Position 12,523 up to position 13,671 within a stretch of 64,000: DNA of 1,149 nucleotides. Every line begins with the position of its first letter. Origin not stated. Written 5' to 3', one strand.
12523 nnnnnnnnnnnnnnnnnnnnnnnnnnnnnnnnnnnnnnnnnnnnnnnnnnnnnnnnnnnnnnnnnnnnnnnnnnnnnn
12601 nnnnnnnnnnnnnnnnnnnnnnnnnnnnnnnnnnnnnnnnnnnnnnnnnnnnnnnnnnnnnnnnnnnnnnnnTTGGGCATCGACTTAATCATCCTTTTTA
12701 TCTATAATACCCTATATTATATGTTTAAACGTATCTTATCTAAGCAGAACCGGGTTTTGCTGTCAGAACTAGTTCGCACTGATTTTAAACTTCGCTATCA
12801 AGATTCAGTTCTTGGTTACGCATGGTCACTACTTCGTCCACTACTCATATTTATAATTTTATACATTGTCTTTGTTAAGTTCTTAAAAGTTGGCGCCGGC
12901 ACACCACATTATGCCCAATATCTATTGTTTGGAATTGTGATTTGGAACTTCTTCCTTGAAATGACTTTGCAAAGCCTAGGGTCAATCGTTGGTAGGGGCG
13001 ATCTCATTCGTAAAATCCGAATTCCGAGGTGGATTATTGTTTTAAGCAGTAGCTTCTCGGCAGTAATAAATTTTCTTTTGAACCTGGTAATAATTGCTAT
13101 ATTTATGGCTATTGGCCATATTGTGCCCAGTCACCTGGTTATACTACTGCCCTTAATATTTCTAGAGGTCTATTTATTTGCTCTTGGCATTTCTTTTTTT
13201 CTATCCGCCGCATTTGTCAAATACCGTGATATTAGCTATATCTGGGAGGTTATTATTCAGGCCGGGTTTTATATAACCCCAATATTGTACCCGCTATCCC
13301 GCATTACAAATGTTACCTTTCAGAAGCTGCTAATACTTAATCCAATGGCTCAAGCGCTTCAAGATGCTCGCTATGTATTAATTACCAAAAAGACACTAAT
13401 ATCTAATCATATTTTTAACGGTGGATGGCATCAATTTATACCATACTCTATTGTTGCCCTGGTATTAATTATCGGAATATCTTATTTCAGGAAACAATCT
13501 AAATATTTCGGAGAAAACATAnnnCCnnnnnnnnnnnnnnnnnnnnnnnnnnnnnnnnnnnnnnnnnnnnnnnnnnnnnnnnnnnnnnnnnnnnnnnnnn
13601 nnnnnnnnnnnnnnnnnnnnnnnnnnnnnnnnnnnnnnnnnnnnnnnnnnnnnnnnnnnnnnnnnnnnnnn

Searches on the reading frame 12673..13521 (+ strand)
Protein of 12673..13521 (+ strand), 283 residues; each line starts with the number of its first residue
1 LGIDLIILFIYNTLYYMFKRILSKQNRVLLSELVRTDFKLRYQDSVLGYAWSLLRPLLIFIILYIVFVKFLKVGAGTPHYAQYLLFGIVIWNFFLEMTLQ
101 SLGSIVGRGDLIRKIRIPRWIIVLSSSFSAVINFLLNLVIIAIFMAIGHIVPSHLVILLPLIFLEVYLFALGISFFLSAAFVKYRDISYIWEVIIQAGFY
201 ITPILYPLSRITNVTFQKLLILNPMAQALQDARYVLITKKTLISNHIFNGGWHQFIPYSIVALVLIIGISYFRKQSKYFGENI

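Call 27: search_protein_families(library=pfam, max_evalue=0.00001, proteins=[window:12673-13521:+])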
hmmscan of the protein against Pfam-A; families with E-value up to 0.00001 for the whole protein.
window:12673-13521:+ (283 aa): 1 family
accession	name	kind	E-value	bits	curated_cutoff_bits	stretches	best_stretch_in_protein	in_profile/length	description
PF01061.29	ABC2_membrane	-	2.2e-16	60.5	26.9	1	32-235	5-209/211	ABC-2 type transporter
